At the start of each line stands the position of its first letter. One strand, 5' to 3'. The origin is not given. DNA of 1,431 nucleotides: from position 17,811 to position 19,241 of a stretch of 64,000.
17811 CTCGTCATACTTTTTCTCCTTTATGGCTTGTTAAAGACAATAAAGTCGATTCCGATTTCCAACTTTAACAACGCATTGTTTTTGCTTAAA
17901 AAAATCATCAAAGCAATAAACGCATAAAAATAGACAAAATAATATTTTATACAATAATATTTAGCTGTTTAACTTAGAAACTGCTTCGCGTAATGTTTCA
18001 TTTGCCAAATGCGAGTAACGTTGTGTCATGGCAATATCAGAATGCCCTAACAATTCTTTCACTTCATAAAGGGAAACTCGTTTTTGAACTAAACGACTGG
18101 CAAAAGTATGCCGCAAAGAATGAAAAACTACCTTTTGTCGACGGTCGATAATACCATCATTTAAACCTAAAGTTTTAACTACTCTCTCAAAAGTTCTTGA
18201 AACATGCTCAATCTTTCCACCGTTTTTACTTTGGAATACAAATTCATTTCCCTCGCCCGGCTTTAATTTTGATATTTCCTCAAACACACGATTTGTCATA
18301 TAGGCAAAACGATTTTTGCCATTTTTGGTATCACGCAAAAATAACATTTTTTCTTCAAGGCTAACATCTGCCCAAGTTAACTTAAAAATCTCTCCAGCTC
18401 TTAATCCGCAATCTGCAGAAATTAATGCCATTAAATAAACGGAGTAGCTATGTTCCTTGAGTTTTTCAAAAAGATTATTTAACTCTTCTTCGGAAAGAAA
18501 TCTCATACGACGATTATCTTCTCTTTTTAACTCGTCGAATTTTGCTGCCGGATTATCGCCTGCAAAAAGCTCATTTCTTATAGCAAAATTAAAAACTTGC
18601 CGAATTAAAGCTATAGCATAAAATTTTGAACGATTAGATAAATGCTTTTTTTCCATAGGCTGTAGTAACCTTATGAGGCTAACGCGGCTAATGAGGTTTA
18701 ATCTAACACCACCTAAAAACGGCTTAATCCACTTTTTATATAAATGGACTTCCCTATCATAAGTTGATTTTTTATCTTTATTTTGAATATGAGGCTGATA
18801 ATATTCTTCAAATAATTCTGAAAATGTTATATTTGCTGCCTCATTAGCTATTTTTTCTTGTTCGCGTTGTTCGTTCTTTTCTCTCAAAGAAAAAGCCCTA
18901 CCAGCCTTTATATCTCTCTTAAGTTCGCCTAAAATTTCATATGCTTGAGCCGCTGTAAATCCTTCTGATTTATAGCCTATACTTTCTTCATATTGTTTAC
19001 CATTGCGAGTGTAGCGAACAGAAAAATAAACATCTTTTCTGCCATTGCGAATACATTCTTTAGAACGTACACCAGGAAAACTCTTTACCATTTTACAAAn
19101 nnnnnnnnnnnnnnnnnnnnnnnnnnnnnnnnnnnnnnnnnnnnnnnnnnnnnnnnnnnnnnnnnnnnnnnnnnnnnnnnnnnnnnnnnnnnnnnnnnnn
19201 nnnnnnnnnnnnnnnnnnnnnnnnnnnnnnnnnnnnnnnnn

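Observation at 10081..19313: P4-like ~9.1 kb integrative element in tRNA-Trp, splitting the canonical tuf / tRNA-Trp / secE cluster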

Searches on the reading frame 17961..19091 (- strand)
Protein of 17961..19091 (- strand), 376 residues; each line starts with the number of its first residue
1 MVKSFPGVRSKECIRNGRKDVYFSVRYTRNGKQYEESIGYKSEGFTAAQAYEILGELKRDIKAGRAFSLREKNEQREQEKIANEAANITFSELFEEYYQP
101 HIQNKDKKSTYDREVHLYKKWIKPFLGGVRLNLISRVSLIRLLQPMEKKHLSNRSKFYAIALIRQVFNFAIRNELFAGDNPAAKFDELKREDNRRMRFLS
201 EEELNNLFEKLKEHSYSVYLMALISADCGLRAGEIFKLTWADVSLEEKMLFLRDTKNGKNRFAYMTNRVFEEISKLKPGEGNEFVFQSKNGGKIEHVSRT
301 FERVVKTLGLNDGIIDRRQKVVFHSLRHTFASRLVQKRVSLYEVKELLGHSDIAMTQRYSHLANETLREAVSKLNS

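Call 7: search_protein_families(library=pfam, proteins=[window:17961-19091:-], max_evalue=0.01)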
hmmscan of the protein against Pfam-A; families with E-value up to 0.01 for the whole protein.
window:17961-19091:- (376 aa): 5 families
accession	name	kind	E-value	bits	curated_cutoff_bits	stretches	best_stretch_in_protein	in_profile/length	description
PF00589.27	Phage_integrase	-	1.1e-31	110.3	27.1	1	198-364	2-170/172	Phage integrase family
PF14659.12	Phage_int_SAM_3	-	7e-08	33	22.6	1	89-144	1-55/58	Phage integrase, N-terminal SAM-like domain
PF22022.2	Phage_int_M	-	7.5e-05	23.3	27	1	90-183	1-92/96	Phage integrase central domain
PF13102.12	Phage_int_SAM_5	-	0.0038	18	22.3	1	91-180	3-92/98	Phage integrase SAM-like domain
PF02899.23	Phage_int_SAM_1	-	0.0045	17.7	22.3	0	109-173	20-82/83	Phage integrase, N-terminal SAM-like domain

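Call 9: search_protein_families(library=padloc, proteins=[window:17961-19091:-], max_evalue=0.01)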
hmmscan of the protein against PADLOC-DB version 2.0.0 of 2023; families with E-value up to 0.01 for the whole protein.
window:17961-19091:- (376 aa): 0 families

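Call 10: search_protein_families(library=phrogs, proteins=[window:17961-19091:-], max_evalue=0.001)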
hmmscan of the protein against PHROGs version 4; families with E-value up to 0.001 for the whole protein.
window:17961-19091:- (376 aa): 10 families
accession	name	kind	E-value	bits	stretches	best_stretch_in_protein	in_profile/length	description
phrog_1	-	integration and excision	7.9e-71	241.1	1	19-375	120-448/611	integrase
phrog_216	-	integration and excision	2.2e-47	162.6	1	163-375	22-237/301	integrase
phrog_7685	-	integration and excision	1.8e-12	48.3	1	281-375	149-236/240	integrase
phrog_35951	-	unknown function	3.1e-11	44.6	1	321-375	21-75/97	-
phrog_7269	-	integration and excision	9.4e-10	39.3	1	321-373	28-80/89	integrase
phrog_23271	-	unknown function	8.6e-07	29.8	1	320-365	8-53/67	-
phrog_22184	-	unknown function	5.5e-05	23.8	1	187-259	172-250/254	-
phrog_5830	-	integration and excision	0.00014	22.2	1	158-273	67-186/318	integrase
phrog_34557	-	integration and excision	0.00017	22.3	0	320-372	124-175/183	integrase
phrog_3423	-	unknown function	0.00077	20.5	0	21-132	41-146/157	-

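Call 13: find_encoding_contigs(protein=window:17961-19091:-, flank=10000, max_places=8)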
Protein window:17961-19091:- (376 aa): 4 contigs read that carry it; 3 places shown.
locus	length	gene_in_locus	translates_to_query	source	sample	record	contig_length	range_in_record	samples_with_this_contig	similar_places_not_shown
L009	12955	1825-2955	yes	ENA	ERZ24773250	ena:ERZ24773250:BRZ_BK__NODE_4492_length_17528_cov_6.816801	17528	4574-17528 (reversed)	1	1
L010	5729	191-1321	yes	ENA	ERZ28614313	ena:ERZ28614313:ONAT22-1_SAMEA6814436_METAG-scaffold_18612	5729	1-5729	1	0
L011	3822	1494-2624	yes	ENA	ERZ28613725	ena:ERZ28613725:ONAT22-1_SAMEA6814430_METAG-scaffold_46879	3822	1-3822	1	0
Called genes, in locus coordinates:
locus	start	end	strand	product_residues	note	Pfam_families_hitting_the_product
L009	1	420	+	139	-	?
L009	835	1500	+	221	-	-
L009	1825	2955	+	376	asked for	PF14659:Phage_int_SAM_3 (weak), PF00589:Phage_integrase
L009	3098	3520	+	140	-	-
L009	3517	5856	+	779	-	PF09250:Prim-Pol, PF13148:DUF3987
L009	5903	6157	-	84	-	-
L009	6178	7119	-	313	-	PF14281:PDDEXK_4 (weak)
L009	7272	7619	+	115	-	PF13560:HTH_31, PF01381:HTH_3, PF12844:HTH_19, PF13443:HTH_26 (weak)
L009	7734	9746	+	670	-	-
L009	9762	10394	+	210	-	-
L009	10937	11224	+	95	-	-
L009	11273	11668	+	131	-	-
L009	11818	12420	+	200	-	PF17851:GH43_C2 (weak), PF07081:DUF1349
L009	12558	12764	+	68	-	-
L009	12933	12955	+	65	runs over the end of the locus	PF00584:SecE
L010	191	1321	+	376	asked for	PF14659:Phage_int_SAM_3 (weak), PF00589:Phage_integrase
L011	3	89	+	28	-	?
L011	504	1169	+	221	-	-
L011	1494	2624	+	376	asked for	PF14659:Phage_int_SAM_3 (weak), PF00589:Phage_integrase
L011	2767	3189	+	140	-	-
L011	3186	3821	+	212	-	?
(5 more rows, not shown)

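Call 18: find_homologous_proteins(query=window:17961-19091:-, max_evalue=1e-20)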
Query window:17961-19091:- (376 aa): 2149 proteins with E <= 1e-20 among 8000 candidates; the best 120 are listed.
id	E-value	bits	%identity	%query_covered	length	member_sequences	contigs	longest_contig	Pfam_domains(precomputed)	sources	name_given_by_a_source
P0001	1.1e-237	806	98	100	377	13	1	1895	PF14659.13,PF00589.28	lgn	-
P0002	1.1e-224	763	91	100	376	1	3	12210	PF14659.13,PF00589.28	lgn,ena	-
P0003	3.9e-224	761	91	100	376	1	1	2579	PF14659.13,PF00589.28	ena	-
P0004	1.5e-223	759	91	100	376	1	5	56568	PF14659.13,PF00589.28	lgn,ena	-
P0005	1.9e-223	759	91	100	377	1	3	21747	PF14659.13,PF00589.28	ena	-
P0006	2.2e-223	759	91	100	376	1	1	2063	PF14659.13,PF00589.28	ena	-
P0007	3.5e-223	758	91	100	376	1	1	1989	PF14659.13,PF00589.28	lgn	-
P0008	5.6e-223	757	91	100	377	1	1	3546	PF14659.13,PF00589.28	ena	-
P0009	6.8e-223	757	91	100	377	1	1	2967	PF00589.28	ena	-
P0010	8.0e-223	757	91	100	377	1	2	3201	PF14659.13,PF22022.3,PF00589.28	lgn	-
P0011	1.1e-222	756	91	100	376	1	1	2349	PF14659.13,PF00589.28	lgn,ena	-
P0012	1.4e-222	756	91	100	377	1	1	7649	PF14659.13,PF22022.3,PF00589.28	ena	-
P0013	3.3e-222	755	90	100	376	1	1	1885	PF14659.13,PF00589.28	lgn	-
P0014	3.6e-222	755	91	100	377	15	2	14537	PF14659.13,PF00589.28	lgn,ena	-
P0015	6.6e-222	754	91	100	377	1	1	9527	PF14659.13,PF00589.28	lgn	-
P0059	1.0e-216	737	88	100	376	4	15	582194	PF14659.13,PF00589.28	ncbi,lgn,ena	-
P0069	1.0e-206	704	84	100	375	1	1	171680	PF14659.13,PF00589.28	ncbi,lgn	-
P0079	1.9e-186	637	78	100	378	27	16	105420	PF14659.13,PF00589.28,PF02899.24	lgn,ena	-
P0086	3.2e-159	548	67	99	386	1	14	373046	PF00589.28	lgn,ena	-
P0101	2.4e-151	522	64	99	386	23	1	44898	PF14659.13,PF00589.28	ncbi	-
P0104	9.0e-138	477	61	100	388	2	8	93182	PF14659.13,PF00589.28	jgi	-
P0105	7.8e-137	474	61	100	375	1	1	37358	PF14659.13,PF22022.3,PF00589.28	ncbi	-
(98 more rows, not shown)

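Call 21: find_related_loci(query=A2, collection=genome_contigs, flank=10000)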
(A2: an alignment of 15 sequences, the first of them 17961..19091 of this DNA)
Query A2 (376 aa) in genome_contigs; peptide patterns used: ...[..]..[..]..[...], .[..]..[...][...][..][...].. (x = any residue, [..] = any of these).
599 stretches matched a pattern (row limit reached: there are more); 569 encode a relative of the query (tblastn E <= 1e-3); the best 80 are kept; 80 distinct loci.
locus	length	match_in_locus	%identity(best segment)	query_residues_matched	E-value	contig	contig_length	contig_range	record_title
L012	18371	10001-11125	82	1-375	0e+0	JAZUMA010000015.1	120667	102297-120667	MAG: Alphaproteobacteria bacterium isolate T1900044899_TS20190365.MAGScoT_cleanbin_000002 SGB_3291_k141_2422825, whole g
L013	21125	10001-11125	81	1-375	0e+0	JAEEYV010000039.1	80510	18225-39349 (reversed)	MAG: Alphaproteobacteria bacterium isolate Tb.RUG.69 k141_7903977_flag=0_multi=13.5315_len=80510, whole genome shotgun s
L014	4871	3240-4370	81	1-375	0e+0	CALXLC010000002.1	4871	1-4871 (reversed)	MAG: uncultured Alphaproteobacteria bacterium isolate E27__bin196 genome assembly, contig: E27__k127_6159137, whole geno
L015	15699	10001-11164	44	5-376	6e-95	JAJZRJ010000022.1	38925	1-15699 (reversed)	MAG: Deltaproteobacteria bacterium isolate SKS1.bin83 NODE_1762_length_38925_cov_3.992165, whole genome shotgun sequence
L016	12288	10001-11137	44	7-376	7e-94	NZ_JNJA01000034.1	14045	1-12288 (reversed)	Solidesulfovibrio alcoholivorans DSM 5433 Q368DRAFT_scaffold00034.34_C, whole genome shotgun sequence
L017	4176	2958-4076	43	5-374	1e-93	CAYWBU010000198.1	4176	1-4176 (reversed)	MAG TPA_asm: uncultured Bacteriovoracaceae bacterium isolate binchicken_co42_35 genome assembly, contig: NODE_43890_leng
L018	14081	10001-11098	46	18-376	4e-93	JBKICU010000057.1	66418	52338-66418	MAG: Acidobacteriota bacterium isolate bins.101 NODE_850_length_66418_cov_3.405258, whole genome shotgun sequence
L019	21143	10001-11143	45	5-375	6e-93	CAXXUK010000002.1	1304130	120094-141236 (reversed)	MAG: uncultured Desulfarculus sp. isolate 3a7ab5cd-f803-44bf-9707-e1e124c3bf9f genome assembly, contig: contig_2, whole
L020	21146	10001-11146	44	4-376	3e-92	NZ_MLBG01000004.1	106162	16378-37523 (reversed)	Desulfovibrio sp. DV contig00004, whole genome shotgun sequence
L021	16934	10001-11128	45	6-371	2e-91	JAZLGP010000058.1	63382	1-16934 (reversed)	MAG: Alphaproteobacteria bacterium isolate T1900044995_TA20190057.MAGScoT_cleanbin_000024 SGB_4239_k141_1117253, whole g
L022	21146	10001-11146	43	5-374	4e-91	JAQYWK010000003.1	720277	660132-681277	MAG: Desulfovibrio sp. isolate Glu_egg_str_bin110 NODE_3_length_720277_cov_4.975944, whole genome shotgun sequence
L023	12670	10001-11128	45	6-372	7e-91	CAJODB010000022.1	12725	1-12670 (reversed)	uncultured Alphaproteobacteria bacterium isolate Red_deer_1_mag_183 genome assembly, contig: scaffold_6072, whole genome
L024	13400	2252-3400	44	6-376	6e-91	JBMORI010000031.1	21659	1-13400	MAG: Thermodesulfobacteriota bacterium isolate Betzabe_MAG176 MAG176_31, whole genome shotgun sequence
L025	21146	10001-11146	44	5-376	2e-90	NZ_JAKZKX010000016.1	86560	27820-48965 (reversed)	Fundidesulfovibrio agrisoli strain SG106 Scaffold16, whole genome shotgun sequence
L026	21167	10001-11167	42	6-375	1e-90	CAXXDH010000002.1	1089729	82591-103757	MAG: Desulfovibrionaceae bacterium isolate 908e55cc-3562-4718-80e3-675b26bf5ef5 genome assembly, contig: contig_2, whole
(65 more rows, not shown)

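Call 31: find_encoding_contigs(protein=P0086, flank=10000, max_places=3)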
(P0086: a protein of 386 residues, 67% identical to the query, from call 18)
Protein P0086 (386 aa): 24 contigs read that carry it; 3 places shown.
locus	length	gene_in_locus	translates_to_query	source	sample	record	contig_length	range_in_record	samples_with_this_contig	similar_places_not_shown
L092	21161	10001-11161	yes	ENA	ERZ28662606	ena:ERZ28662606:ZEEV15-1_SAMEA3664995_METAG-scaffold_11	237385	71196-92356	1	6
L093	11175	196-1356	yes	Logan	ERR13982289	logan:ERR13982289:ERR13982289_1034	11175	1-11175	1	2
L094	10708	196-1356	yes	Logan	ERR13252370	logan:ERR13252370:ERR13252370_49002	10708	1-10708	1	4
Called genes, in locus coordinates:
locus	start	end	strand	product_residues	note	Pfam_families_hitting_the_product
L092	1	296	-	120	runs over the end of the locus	PF00861:Ribosomal_L18p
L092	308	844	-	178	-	PF00347:Ribosomal_L6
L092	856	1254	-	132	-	PF00410:Ribosomal_S8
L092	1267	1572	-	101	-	PF00253:Ribosomal_S14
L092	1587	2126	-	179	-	PF00281:Ribosomal_L5, PF00673:Ribosomal_L5_C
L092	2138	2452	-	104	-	PF00467:KOW (weak), PF17136:ribosomal_L24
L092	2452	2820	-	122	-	PF00238:Ribosomal_L14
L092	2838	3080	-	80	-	PF00366:Ribosomal_S17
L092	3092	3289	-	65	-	PF00831:Ribosomal_L29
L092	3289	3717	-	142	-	PF00252:Ribosomal_L16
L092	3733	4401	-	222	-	PF07650:KH_2, PF26594:KH_NusA_2nd (weak), PF00189:Ribosomal_S3_C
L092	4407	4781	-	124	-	PF00237:Ribosomal_L22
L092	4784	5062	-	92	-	PF00203:Ribosomal_S19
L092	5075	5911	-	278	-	PF00181:Ribosomal_L2_N, PF03947:Ribosomal_L2_C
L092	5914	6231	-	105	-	PF00276:Ribosomal_L23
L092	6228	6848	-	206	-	PF00573:Ribosomal_L4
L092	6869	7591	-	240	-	PF00297:Ribosomal_L3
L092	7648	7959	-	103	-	PF00338:Ribosomal_S10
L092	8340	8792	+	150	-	-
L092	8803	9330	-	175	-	-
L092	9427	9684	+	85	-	PF01381:HTH_3, PF13443:HTH_26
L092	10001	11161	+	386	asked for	PF00589:Phage_integrase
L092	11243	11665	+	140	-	-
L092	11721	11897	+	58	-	-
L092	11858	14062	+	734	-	PF09250:Prim-Pol, PF13148:DUF3987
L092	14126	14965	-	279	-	-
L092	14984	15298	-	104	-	-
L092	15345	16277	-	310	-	PF14281:PDDEXK_4 (weak)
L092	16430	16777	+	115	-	PF13560:HTH_31 (weak), PF01381:HTH_3, PF12844:HTH_19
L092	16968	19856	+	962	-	PF02384:N6_Mtase, PF01170:UPF0020 (faint), PF20473:MmeI_Mtase, PF07669:Eco57I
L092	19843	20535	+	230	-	-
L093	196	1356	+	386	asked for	PF00589:Phage_integrase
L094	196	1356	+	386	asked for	PF00589:Phage_integrase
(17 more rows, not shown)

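Call 32: find_encoding_contigs(protein=P0079, flank=10000, max_places=3)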
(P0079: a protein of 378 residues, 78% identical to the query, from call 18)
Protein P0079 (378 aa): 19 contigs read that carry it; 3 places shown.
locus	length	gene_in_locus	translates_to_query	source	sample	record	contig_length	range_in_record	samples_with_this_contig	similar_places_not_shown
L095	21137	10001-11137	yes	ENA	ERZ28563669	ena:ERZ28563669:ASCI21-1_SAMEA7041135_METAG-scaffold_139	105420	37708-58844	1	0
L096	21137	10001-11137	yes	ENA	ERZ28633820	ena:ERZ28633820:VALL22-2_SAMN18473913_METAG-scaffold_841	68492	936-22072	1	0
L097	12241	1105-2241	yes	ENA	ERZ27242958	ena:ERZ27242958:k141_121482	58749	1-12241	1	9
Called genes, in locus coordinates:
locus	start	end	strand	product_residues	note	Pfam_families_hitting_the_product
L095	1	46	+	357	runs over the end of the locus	-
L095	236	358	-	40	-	-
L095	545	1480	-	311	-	PF01545:Cation_efflux, PF16916:ZT_dimer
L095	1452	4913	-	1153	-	PF23357:DUF7088, PF09822:ABC_transp_aux, PF14238:DUF4340 (faint)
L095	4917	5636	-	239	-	PF00005:ABC_tran, PF02463:SMC_N (faint), PF13304:AAA_21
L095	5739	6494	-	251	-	PF08032:SpoU_sub_bind, PF00588:SpoU_methylase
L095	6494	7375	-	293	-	PF13580:SIS_2, PF22198:GKRP_SIS_2 (weak), PF22645:GKRP_SIS_N, PF01380:SIS (weak), PF20741:GKRP-like_C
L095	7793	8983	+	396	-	PF00009:GTP_EFTU, PF03144:GTP_EFTU_D2, PF03143:GTP_EFTU_D3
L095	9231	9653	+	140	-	-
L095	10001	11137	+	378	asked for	PF14659:Phage_int_SAM_3 (weak), PF02899:Phage_int_SAM_1 (faint), PF00589:Phage_integrase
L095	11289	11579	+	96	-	-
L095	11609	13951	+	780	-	PF09250:Prim-Pol, PF13148:DUF3987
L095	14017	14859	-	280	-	-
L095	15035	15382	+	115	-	PF13560:HTH_31 (weak), PF01381:HTH_3, PF12844:HTH_19, PF13443:HTH_26 (weak)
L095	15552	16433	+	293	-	-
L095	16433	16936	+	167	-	-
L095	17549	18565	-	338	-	-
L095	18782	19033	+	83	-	-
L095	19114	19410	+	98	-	-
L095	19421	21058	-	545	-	PF00078:RVT_1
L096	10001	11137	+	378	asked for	PF14659:Phage_int_SAM_3 (weak), PF02899:Phage_int_SAM_1 (faint), PF00589:Phage_integrase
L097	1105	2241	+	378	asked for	PF14659:Phage_int_SAM_3 (weak), PF02899:Phage_int_SAM_1 (faint), PF00589:Phage_integrase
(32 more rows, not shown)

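Call 33: find_encoding_contigs(protein=P0104, flank=10000, max_places=3)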
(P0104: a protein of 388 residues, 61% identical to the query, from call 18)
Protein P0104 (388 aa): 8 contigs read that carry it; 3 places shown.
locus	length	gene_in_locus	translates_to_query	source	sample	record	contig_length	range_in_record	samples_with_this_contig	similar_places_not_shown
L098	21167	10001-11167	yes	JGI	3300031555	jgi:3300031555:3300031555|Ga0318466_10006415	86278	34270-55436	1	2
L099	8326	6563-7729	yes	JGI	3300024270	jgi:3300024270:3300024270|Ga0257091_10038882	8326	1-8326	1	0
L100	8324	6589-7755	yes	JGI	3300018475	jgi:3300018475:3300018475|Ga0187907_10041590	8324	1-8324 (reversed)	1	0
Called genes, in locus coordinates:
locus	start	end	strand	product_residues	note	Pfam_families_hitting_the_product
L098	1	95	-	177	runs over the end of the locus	PF02677:QueH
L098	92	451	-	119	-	-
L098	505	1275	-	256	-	-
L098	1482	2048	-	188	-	-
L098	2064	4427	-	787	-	PF01588:tRNA_bind, PF03483:B3_4, PF03484:B5, PF17759:tRNA_synthFbeta, PF03147:FDX-ACB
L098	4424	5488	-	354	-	PF02912:Phe_tRNA-synt_N, PF01409:tRNA-synt_2d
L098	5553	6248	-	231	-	PF01510:Amidase_2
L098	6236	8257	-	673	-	PF04851:ResIII, PF00270:DEAD (faint), PF17757:UvrB_inter, PF27431:UvrB_3rd, PF00271:Helicase_C, PF12344:UvrB, PF02151:UVR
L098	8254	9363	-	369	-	-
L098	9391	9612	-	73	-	PF01176:eIF-1a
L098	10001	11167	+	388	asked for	PF14659:Phage_int_SAM_3 (faint), PF00589:Phage_integrase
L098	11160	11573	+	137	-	-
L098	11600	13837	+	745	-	PF09250:Prim-Pol, PF13148:DUF3987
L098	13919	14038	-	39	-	PF19647:Septknot (weak)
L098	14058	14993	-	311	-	PF14281:PDDEXK_4 (weak)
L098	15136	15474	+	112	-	PF12844:HTH_19 (weak), PF13560:HTH_31, PF01381:HTH_3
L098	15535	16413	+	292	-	-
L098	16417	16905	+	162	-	-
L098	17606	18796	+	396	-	-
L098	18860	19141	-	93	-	PF13467:RHH_4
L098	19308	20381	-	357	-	PF00044:Gp_dh_N, PF02800:Gp_dh_C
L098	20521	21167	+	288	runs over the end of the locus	PF02457:DAC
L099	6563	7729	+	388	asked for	PF14659:Phage_int_SAM_3 (faint), PF00589:Phage_integrase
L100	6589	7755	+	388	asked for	PF14659:Phage_int_SAM_3 (faint), PF00589:Phage_integrase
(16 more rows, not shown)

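Call 38: search_protein_families(library=pfam, proteins=[L092:19843-20535:+, L095:15552-16433:+, L095:16433-16936:+, L095:14017-14859:-, L092:14984-15298:-, L095:11289-11579:+, L098:17606-18796:+], max_evalue=0.01)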
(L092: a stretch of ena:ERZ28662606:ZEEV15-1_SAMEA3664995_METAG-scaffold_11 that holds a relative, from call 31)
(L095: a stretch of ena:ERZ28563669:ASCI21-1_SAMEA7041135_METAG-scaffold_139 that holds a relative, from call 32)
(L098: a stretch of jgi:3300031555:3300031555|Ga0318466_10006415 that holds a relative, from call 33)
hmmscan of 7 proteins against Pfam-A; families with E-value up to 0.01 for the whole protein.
L092:19843-20535:+ (230 aa): 0 families

L095:15552-16433:+ (293 aa): 0 families

L095:16433-16936:+ (167 aa): 0 families

L095:14017-14859:- (280 aa): 0 families

L092:14984-15298:- (104 aa): 0 families

L095:11289-11579:+ (96 aa): 0 families

L098:17606-18796:+ (396 aa): 0 families

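Call 39: search_protein_families(library=padloc, proteins=[L092:16968-19856:+, L092:19843-20535:+, L095:15552-16433:+, L095:16433-16936:+, L095:14017-14859:-, L092:14984-15298:-], max_evalue=0.01)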
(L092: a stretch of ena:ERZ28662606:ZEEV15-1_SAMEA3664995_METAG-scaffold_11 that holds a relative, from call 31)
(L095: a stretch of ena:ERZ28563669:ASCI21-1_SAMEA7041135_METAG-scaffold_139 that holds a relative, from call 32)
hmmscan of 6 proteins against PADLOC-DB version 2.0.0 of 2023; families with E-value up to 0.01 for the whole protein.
L092:16968-19856:+ (962 aa): 28 families (the best 25 are shown)
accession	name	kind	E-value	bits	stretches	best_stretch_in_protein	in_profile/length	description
PDLC03603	REase_MTase_IIG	-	1.1e-125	419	1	6-955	6-1010/1016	Type IIG restriction enzyme-methyltransferase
PDLC03623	REase_MTase_IIG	-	2.6e-54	182.4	1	43-811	47-839/1022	Type IIG restriction enzyme-methyltransferase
PDLC03604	REase_MTase_IIG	-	2e-24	83.7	1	126-587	170-686/1011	Type IIG restriction enzyme-methyltransferase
PDLC02529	PglX|PglXI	-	1.4e-16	57.4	1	228-399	133-301/1189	PglX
PDLC04134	mad2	-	4.9e-16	56.6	1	153-541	138-443/492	mads_2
PDLC02525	PglX|PglXI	-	3.6e-12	43.7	2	321-390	281-347/607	PglX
PDLC03338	MTase_II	-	6.1e-12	43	1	277-454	112-265/604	Type II methyltransferase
PDLC03021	MTase_I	-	2.3e-11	41.2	1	277-519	145-357/491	Type I methyltransferase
PDLC02528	PglX|PglXI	-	2.4e-11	40.1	1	322-397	289-362/1125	PglX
PDLC03348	MTase_II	-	7.3e-11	39.3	1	289-537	216-449/727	Type II methyltransferase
PDLC03025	MTase_I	-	1e-09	35.7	1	278-451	144-285/569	Type I methyltransferase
PDLC03026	MTase_I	-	7e-09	33.3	1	278-541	123-355/487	Type I methyltransferase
PDLC02523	PglX|PglXI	-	1.1e-08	31.3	2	324-390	331-404/1428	PglX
PDLC03267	MTase_II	-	3.7e-08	30.8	1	295-588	15-260/539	Type II methyltransferase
PDLC03601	REase_MTase_IIG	-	4.6e-08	29.3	1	323-398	459-536/1110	Type IIG restriction enzyme-methyltransferase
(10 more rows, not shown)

L092:19843-20535:+ (230 aa): 0 families

L095:15552-16433:+ (293 aa): 0 families

L095:16433-16936:+ (167 aa): 0 families

L095:14017-14859:- (280 aa): 1 family
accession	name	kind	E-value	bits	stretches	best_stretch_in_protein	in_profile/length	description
PDLC04221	HEC-02B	-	0.0066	14.3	0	132-203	46-113/171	-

L092:14984-15298:- (104 aa): 0 families

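Call 43: find_related_loci(query=A2, collection=viral_contigs, flank=10000)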
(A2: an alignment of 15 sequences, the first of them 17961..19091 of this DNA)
Query A2 (376 aa) in viral_contigs; peptide patterns used: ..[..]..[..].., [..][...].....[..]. (x = any residue, [..] = any of these).
600 stretches matched a pattern (row limit reached: there are more); 595 encode a relative of the query (tblastn E <= 1e-3); the best 80 are kept; 80 distinct loci.
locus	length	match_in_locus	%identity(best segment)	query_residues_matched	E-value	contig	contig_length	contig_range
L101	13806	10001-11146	44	4-376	5e-96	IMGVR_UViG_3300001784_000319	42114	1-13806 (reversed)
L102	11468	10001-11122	43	7-371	7e-89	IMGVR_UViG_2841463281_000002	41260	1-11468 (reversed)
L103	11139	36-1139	42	18-376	9e-79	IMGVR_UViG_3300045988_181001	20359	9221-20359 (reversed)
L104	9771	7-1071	42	31-376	3e-75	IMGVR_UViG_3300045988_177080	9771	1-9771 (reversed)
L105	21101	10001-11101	40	6-374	6e-74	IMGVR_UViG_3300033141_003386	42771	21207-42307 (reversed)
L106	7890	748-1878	36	9-374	2e-64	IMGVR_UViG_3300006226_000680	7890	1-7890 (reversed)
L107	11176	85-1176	38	20-376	3e-64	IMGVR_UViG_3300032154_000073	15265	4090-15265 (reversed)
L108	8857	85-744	48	158-376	3e-58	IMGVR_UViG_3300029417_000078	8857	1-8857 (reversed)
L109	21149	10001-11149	34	18-376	2e-55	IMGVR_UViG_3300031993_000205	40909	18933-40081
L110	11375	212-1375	34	5-374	9e-55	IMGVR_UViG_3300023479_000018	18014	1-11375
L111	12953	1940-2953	32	17-375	5e-53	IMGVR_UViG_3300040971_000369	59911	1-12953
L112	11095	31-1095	33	5-365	5e-41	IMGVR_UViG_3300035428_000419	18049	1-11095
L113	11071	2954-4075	29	17-373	4e-35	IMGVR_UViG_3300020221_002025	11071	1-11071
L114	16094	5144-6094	30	22-376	9e-32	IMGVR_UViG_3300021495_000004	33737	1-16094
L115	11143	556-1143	35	180-374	1e-29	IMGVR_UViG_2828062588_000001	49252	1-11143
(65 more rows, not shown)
